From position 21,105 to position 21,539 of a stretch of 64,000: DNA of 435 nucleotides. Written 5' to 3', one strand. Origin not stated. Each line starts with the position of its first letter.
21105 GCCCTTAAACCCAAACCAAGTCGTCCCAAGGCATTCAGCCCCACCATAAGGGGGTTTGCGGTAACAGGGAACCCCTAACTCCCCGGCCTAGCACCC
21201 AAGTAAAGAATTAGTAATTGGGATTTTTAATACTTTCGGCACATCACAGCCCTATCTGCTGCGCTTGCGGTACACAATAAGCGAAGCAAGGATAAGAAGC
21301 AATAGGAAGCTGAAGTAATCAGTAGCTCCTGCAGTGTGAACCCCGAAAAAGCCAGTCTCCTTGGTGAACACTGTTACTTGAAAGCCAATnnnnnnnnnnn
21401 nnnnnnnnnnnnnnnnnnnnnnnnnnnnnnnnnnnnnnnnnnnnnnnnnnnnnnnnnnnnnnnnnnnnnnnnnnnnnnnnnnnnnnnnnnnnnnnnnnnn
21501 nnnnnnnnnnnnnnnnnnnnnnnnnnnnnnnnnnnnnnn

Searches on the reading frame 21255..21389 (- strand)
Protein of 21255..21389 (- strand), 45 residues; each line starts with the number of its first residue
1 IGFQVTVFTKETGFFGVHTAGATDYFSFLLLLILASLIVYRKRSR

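Call 39: search_protein_families(library=ncbifam, proteins=[window:21255-21389:-], max_evalue=10)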
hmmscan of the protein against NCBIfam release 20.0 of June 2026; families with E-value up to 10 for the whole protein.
seq(45 aa): 1 family
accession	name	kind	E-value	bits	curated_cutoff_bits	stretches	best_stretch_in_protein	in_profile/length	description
TIGR03501.1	GlyGly_CTERM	domain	0.082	13.7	15.5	1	26-43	5-22/22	GlyGly-CTERM sorting domain-containing protein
